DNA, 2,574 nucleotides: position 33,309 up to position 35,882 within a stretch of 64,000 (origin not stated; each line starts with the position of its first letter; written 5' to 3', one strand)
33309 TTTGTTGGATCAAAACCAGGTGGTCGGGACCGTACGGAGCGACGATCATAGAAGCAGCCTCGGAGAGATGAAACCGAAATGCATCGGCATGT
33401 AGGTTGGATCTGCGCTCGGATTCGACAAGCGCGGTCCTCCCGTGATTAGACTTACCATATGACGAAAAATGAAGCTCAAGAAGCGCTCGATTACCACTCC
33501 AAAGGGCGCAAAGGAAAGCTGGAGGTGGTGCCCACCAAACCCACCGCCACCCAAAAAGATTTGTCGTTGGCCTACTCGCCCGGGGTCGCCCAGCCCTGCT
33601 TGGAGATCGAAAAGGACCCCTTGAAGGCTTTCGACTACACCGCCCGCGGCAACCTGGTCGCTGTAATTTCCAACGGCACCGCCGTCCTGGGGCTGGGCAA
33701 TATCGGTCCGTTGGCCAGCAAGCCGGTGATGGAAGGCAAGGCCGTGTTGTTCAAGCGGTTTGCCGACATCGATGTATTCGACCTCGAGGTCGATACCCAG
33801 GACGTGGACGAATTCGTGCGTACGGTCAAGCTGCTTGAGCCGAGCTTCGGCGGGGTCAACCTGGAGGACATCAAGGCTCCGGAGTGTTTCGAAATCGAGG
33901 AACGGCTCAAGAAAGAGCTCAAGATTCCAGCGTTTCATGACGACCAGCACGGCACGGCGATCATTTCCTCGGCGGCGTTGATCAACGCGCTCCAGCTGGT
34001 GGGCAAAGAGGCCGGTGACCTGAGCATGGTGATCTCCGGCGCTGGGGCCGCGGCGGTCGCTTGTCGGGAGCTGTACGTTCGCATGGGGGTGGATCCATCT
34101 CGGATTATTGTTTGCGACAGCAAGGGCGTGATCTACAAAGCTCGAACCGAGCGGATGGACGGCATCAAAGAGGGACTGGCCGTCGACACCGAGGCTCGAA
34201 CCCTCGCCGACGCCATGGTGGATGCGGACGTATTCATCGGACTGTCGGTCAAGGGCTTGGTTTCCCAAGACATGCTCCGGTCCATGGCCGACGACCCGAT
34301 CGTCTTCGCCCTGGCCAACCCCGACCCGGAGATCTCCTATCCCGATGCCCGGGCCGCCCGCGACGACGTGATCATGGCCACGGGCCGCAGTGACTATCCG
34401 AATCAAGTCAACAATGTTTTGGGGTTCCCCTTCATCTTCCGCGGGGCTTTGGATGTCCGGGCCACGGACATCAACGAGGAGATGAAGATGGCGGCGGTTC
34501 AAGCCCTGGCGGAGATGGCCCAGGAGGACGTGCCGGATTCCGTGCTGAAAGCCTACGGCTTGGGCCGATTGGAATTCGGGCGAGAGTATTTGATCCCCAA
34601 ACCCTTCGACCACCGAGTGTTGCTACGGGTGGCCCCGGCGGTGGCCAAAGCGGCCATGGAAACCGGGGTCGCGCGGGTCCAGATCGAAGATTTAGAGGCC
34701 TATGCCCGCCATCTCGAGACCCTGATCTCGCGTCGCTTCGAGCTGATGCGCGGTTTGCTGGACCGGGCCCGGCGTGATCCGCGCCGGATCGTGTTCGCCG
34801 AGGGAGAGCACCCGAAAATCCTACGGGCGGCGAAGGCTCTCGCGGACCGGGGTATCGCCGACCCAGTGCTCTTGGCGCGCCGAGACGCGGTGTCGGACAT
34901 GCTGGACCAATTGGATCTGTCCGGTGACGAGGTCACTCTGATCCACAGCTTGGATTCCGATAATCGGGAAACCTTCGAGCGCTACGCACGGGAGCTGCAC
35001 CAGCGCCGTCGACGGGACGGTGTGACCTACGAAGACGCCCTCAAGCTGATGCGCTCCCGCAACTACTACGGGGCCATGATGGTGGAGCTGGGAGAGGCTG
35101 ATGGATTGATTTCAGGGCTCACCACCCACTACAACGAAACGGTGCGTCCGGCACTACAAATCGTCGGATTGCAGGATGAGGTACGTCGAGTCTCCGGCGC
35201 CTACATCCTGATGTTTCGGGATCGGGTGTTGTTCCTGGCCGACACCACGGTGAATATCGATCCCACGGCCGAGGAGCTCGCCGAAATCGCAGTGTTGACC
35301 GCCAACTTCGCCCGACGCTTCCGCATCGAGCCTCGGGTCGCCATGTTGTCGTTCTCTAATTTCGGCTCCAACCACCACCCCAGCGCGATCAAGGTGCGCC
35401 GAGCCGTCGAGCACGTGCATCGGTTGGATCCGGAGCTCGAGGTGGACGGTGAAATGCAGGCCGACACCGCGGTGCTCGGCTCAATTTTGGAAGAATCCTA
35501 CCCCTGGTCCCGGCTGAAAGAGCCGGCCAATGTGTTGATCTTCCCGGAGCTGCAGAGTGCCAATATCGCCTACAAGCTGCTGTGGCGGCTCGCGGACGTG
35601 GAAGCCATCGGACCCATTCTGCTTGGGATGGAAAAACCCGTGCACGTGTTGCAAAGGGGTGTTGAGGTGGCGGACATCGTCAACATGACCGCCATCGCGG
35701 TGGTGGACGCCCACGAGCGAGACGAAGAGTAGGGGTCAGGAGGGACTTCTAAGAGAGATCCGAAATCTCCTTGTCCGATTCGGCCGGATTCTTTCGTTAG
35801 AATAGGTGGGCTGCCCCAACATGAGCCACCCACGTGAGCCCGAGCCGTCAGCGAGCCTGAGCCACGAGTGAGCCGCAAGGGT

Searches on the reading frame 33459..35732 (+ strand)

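Call 77: search_protein_families(library=pfam, proteins=[window:33459-35732:+], max_evalue=0.0001)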
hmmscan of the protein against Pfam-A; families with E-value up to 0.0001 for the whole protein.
window:33459-35732:+ (757 aa): 3 families
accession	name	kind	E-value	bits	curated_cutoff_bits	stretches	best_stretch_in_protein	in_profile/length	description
PF01515.24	PTA_PTB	-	1.4e-103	347.1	24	1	430-748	3-319/319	Phosphate acetyl/butaryl transferase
PF00390.24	malic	-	5.4e-31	108.3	23.1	1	19-151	2-182/182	Malic enzyme, N-terminal domain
PF03949.21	Malic_M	-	7.5e-18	65.2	23.5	1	165-359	3-230/258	Malic enzyme, NAD binding domain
